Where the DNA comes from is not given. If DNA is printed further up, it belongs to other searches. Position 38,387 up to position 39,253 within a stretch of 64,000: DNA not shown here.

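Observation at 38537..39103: Fusion of a nucleoside 2-deoxyribosyltransferase/DNPH1-like domain to a ribbon-helix-helix DNA-binding tail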

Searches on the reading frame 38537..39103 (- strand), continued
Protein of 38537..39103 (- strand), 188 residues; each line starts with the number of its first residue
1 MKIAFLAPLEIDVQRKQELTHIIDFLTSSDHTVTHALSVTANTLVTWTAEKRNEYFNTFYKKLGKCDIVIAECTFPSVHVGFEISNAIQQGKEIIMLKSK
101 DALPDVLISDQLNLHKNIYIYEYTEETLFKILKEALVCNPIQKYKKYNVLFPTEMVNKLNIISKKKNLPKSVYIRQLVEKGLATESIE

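Call 26: search_solved_structures(query=A3, max_evalue=0.01, show_alignments=4)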
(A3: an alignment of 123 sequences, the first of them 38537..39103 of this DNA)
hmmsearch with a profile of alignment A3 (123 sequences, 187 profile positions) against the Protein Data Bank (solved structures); distinct sequences matched with E-value up to 0.01: 14.
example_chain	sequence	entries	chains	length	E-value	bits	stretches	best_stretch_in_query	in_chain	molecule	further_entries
2klh_A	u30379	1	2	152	1.4e-24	90.2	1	3-137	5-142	c-Myc-responsive protein Rcl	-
4fyh_A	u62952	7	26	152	2.6e-24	89.3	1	3-137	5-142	Deoxyribonucleoside 5'-monophosphate N-glycosidase | 2'-deoxynucleoside 5'-phosphate N-hydrolase 1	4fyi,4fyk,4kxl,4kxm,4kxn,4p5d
2khz_A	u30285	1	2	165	8.7e-24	87.6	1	3-138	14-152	c-Myc-responsive protein Rcl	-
8rpt_B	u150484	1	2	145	2.2e-21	79.7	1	4-136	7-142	2'-deoxynucleoside 5'-phosphate N-hydrolase 1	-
8rps_C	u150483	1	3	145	4.1e-21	78.9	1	4-136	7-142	2'-deoxynucleoside 5'-phosphate N-hydrolase 1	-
9i3q_A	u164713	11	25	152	1.4e-20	77.1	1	4-136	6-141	5-hydroxymethyl-dUMP N-hydrolase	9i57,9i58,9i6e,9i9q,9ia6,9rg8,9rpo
9da1_A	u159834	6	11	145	1.4e-20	77.1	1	4-136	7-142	5-hydroxymethyl-dUMP N-hydrolase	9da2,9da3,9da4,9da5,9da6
8os9_A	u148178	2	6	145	1.4e-20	77.1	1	4-136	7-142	2'-deoxynucleoside 5'-phosphate N-hydrolase 1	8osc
4p5e_A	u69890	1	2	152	1.4e-20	77.1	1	4-136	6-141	2'-deoxynucleoside 5'-phosphate N-hydrolase 1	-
8qhr_A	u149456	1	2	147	2e-20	76.6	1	4-136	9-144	2'-deoxynucleoside 5'-phosphate N-hydrolase 1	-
8rqd_C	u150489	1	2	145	3e-20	76.1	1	4-136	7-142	2'-deoxynucleoside 5'-phosphate N-hydrolase 1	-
8qhq_A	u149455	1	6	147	4.3e-20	75.5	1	4-136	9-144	2'-deoxynucleoside 5'-phosphate N-hydrolase 1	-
8fz9_A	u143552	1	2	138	0.00028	23.9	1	47-130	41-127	TIR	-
2a0k_A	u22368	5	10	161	0.0027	20.7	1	50-119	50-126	Nucleoside 2-deoxyribosyltransferase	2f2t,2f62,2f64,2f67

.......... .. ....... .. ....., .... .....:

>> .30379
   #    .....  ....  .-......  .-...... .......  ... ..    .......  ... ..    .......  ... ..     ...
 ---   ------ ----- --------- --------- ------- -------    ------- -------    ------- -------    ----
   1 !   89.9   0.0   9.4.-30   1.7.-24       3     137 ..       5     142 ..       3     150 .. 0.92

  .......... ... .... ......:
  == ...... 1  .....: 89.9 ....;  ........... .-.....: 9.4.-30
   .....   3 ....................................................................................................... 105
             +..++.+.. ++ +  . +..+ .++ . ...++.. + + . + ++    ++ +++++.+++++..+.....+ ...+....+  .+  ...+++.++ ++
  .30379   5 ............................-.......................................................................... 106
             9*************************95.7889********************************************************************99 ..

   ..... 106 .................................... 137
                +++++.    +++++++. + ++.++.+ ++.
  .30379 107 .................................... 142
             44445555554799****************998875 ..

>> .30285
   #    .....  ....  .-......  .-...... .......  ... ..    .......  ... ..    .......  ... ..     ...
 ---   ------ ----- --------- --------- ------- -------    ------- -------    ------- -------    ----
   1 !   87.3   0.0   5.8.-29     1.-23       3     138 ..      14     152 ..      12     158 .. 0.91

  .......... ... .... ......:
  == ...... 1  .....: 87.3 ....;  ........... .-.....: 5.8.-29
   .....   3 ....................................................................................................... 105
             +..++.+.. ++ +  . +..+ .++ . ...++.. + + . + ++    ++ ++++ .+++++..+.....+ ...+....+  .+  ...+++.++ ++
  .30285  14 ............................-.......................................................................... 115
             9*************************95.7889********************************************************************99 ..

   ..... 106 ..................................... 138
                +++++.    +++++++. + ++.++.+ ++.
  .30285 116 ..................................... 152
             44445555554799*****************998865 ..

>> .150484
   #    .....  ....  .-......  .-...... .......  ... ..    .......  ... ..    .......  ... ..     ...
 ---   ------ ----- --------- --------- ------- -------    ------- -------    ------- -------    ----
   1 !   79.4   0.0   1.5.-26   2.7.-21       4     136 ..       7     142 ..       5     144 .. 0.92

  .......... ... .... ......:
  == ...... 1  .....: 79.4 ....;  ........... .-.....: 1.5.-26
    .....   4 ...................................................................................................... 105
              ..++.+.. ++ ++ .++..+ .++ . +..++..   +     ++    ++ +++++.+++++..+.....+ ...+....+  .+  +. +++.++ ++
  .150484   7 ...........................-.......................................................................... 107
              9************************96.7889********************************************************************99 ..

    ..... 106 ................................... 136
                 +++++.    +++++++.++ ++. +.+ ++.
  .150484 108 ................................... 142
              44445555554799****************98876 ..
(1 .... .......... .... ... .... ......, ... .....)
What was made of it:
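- On NDT/DNPH1 superfamily (fold level): Family profile vs Rcl E=1.4e-24 (call 26).
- Checked: The family profile matches rat Rcl at E=1.4e-24 over aa 3-137 (call 26).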

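Call 30: find_homologous_proteins(query=A3, max_evalue=0.00001)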
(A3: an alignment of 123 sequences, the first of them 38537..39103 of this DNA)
Query A3 (123 sequences) (188 aa, profile of the alignment): 82 proteins with E <= 0.00001 among 1915 candidates.
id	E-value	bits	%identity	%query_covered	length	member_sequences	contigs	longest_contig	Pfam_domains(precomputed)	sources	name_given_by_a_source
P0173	1.2e-66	242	34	66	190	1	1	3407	-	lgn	-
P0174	1.6e-65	238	31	98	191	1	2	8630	PF05014.22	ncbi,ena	-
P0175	6.2e-65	237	31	98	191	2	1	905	PF05014.22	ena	-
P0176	2.5e-64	235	30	98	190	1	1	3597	PF05014.22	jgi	jgi:transposase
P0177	4.9e-64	234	24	95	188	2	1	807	-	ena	-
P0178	6.4e-64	233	31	98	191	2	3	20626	-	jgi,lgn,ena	jgi:MinD-like ATPase involved in chromosome partitioning or flagellar assembly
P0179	4.2e-63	231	29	95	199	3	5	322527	PF05014.22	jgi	-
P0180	1.9e-62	228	28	97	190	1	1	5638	PF05014.22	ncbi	-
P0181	2.1e-62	228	28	97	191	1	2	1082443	-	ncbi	-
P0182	3.0e-62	228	27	75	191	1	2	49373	-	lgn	-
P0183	5.1e-62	227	33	64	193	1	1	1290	-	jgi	jgi:2'-deoxynucleoside 5'-phosphate N-hydrolase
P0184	7.7e-62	226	25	97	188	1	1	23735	-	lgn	-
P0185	1.1e-61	226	27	66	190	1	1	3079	-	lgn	-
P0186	2.3e-61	225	31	97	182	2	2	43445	PF12651.14,PF05014.22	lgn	-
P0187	2.3e-61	225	27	98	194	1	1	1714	-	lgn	-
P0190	4.0e-61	224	26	97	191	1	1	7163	PF05014.22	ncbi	-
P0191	4.7e-61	224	32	62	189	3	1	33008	-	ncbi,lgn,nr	ncbi:hypothetical protein KA089_00945 [Candidatus Woesebacteria bacterium]|nr:hypothetical protein [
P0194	1.9e-60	222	31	97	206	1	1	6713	PF05014.22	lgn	-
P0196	1.0e-59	220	28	97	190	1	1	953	PF05014.22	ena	-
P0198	7.8e-59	217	28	97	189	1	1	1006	PF05014.22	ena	-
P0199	1.0e-58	216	34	99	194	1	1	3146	PF05014.22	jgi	jgi:nucleoside 2-deoxyribosyltransferase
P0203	1.4e-56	209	27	97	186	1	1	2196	PF05014.22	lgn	-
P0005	1.7e-53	199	69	100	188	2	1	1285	PF05014.22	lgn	-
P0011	4.7e-52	195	60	99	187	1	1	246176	-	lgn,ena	-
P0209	2.7e-50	189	25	98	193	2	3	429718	PF05014.22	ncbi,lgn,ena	-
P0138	7.3e-50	187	24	98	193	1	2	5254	PF05014.22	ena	-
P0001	3.2e-49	185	100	100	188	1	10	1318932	-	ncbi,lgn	-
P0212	5.1e-48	181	26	95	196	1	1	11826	PF14359.13,PF05014.22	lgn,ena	-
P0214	1.0e-47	180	25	95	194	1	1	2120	PF05014.22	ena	-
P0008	2.8e-47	179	69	100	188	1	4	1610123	-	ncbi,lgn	-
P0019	6.7e-47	178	47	99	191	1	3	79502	-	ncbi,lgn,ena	ncbi:MAG: hypothetical protein AAB553_00495 [Patescibacteria group bacterium]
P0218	2.5e-45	173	24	99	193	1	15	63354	-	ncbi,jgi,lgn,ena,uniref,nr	ncbi:hypothetical protein CO058_02405 [candidate division WWE3 bacterium CG_4_9_14_0_2_um_filter_35_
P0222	2.8e-32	130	21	74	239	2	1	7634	PF05014.22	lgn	-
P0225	2.3e-19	88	27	35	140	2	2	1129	PF05014.22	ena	-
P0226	2.4e-18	85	38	20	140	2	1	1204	PF05014.22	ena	-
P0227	2.2e-12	65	25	66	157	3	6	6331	PF05014.22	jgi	-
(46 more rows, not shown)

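Call 31: find_encoding_contigs(protein=P0181, flank=4000, max_places=1)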
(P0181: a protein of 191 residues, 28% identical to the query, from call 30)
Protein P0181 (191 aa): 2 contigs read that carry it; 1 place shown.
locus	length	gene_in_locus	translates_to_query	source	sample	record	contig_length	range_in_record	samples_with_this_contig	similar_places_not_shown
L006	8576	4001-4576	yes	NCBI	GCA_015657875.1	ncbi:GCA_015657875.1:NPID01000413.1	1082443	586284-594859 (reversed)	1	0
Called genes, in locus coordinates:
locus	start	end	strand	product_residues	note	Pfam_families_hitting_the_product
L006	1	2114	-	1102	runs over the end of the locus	-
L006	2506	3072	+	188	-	-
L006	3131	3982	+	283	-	PF13489:Methyltransf_23 (faint), PF08242:Methyltransf_12 (weak)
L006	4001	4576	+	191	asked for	-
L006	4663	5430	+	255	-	-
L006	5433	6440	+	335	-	PF11104:PilM_2, PF14450:FtsA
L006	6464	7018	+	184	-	-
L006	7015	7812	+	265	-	PF04350:PilO (faint)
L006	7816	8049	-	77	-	PF13083:KH_KhpA-B, PF00013:KH_1 (weak)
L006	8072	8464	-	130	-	PF00886:Ribosomal_S16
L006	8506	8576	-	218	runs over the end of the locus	PF14622:Ribonucleas_3_3, PF22935:RM44_endonuclase, PF00636:Ribonuclease_3, PF14709:DND1_DSRM (weak), PF00035:dsrm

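Call 32: find_encoding_contigs(protein=P0218, flank=4000, max_places=1)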
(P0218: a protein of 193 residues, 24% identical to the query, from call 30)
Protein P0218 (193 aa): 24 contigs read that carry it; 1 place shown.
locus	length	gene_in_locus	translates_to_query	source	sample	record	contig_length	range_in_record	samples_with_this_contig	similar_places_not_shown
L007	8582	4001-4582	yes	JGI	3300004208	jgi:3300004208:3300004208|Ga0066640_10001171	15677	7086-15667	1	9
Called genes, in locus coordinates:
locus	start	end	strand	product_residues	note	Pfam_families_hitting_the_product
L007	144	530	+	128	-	PF07884:VKOR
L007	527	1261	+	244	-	PF02535:Zip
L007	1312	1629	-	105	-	-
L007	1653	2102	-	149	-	PF01850:PIN (weak)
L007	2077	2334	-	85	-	PF02604:PhdYeFM_antitox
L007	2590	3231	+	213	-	PF00085:Thioredoxin (faint), PF13462:Thioredoxin_4, PF01323:DSBA, PF13743:Thioredoxin_5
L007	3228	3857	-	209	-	PF22175:Ogg-HhH (faint), PF00730:HhH-GPD, PF14520:HHH_5 (faint), PF00633:HHH (weak)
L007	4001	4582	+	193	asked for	-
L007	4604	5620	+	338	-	PF00389:2-Hacid_dh, PF02826:2-Hacid_dh_C, PF03446:NAD_binding_2 (weak)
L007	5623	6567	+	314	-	PF00070:Pyr_redox (faint), PF01134:GIDA (faint), PF01266:DAO (faint), PF07992:Pyr_redox_2, PF12831:FAD_oxidored (faint), PF13738:Pyr_redox_3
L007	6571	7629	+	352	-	PF02540:NAD_synthase (faint), PF03054:tRNA_Me_trans, PF20259:tRNA_Me_trans_M, PF20258:tRNA_Me_trans_C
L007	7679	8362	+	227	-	-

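Call 33: find_encoding_contigs(protein=P0209, flank=4000, max_places=1)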
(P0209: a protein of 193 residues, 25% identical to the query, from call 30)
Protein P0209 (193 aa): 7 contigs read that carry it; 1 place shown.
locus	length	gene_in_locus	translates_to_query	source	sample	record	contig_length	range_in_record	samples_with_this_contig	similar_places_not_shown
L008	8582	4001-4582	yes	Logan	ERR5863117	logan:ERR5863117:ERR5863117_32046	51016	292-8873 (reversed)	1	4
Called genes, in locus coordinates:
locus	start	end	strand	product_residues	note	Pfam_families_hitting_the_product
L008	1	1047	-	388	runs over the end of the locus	-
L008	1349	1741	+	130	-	PF07884:VKOR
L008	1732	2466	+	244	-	PF02535:Zip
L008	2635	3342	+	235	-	PF13462:Thioredoxin_4, PF00085:Thioredoxin (faint), PF01323:DSBA, PF13743:Thioredoxin_5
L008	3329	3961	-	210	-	PF22175:Ogg-HhH (weak), PF00730:HhH-GPD, PF14520:HHH_5 (faint), PF00633:HHH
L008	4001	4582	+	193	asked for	PF05014:Nuc_deoxyrib_tr (weak)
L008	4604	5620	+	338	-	PF00389:2-Hacid_dh, PF02826:2-Hacid_dh_C, PF03446:NAD_binding_2 (weak)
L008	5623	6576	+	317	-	PF00070:Pyr_redox (faint), PF01134:GIDA (faint), PF01266:DAO (faint), PF07992:Pyr_redox_2, PF13738:Pyr_redox_3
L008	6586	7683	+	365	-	PF02540:NAD_synthase (weak), PF02568:ThiI (faint), PF03054:tRNA_Me_trans, PF20259:tRNA_Me_trans_M, PF20258:tRNA_Me_trans_C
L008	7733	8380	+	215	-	-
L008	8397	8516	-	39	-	-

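Call 34: find_encoding_contigs(protein=P0191, flank=4000, max_places=1)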
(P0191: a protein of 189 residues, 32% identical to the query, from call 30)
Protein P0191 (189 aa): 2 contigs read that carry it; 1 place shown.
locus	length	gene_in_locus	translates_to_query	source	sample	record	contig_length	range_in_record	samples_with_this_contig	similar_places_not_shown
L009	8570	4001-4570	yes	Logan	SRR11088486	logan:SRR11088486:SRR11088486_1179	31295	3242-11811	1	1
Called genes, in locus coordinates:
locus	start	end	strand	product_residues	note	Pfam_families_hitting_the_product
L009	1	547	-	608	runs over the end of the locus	-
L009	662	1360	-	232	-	-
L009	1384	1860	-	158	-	-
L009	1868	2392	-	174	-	-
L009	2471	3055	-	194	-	-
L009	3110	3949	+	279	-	PF13489:Methyltransf_23 (weak)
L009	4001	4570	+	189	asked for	-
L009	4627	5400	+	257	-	-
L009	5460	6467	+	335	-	PF11104:PilM_2, PF14450:FtsA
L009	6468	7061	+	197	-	-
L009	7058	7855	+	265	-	PF04350:PilO (faint), PF10741:T2SSM_b (weak)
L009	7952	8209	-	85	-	PF13083:KH_KhpA-B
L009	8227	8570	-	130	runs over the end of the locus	PF00886:Ribosomal_S16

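Call 51: find_related_loci(query=A1, collection=genome_contigs, flank=5000)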
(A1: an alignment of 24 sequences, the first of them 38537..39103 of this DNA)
Query A1 (188 aa) in genome_contigs; peptide patterns used: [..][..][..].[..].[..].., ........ (x = any residue, [..] = any of these).
163 stretches matched a pattern; 3 encode a relative of the query (tblastn E <= 1e-3); 3 distinct loci.
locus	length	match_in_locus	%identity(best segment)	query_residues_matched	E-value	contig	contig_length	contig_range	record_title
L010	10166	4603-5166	69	1-188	4e-91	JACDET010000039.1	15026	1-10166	MAG: Candidatus Levyibacteriota bacterium isolate MGR_bin367 SD2903_NODE_535_length_15026_cov_1.113967, whole genome sho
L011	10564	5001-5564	69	1-188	3e-88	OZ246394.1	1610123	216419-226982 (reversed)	MAG: uncultured Gammaproteobacteria bacterium isolate SRP292972_co1_11 genome assembly, chromosome: 1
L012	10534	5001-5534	49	1-178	2e-52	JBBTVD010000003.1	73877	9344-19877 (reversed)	MAG: Patescibacteria group bacterium isolate H14-bin010_1 H14_bin010_1_000000000003, whole genome shotgun sequence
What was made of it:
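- Tried and rejected: GTDB genome scan with A1: found only 3 loci (call 51), too few for operator discovery.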

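Call 57: find_related_loci(query=A4, collection=viral_contigs, flank=5000)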
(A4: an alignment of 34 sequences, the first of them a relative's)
Query A4 (191 aa) in viral_contigs; peptide patterns used: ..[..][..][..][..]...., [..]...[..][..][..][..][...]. (x = any residue, [..] = any of these).
23 stretches matched a pattern, but none encodes a relative of the query by tblastn (E <= 1e-3).

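Call 59: find_related_loci(query=A6, collection=metagenome_contigs, flank=5000)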
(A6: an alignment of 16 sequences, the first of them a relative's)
Query A6 (191 aa) in metagenome_contigs; peptide patterns used: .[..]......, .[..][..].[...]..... (x = any residue, [..] = any of these).
321 stretches matched a pattern; 201 encode a relative of the query (tblastn E <= 1e-3); the best 80 are kept; 80 distinct loci.
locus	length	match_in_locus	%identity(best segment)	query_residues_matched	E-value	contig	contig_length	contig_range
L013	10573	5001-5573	100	1-191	2e-126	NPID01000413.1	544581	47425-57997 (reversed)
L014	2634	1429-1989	60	1-187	3e-74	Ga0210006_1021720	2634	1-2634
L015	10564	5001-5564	59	1-187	3e-71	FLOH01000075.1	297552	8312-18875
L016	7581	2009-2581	59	1-191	1e-70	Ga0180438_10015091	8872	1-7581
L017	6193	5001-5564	57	1-187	2e-69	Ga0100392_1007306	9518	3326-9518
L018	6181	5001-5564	57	1-187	2e-69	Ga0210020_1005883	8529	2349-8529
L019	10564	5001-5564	57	1-187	2e-69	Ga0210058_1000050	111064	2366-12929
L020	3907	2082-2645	56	1-187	2e-68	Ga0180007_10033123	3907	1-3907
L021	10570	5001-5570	51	1-190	9e-68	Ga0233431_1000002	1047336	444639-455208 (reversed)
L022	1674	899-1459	52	1-187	2e-69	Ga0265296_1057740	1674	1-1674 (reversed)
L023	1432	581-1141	53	1-187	5e-67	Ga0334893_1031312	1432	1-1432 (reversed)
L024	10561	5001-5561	53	1-187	4e-64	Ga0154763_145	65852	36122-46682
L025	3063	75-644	51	1-189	2e-63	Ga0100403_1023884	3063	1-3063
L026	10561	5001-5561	53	1-187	6e-63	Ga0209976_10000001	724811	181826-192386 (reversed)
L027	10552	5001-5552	54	1-183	2e-62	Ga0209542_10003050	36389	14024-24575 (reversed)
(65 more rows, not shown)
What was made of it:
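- The metagenome set of 126 is biased towards one clade, because it was retrieved with clade-specific patterns (call 59).
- Tried and rejected: A clade-specific alignment (A6) had to be used instead, which biases the 80 metagenome loci towards one clade (call 59).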
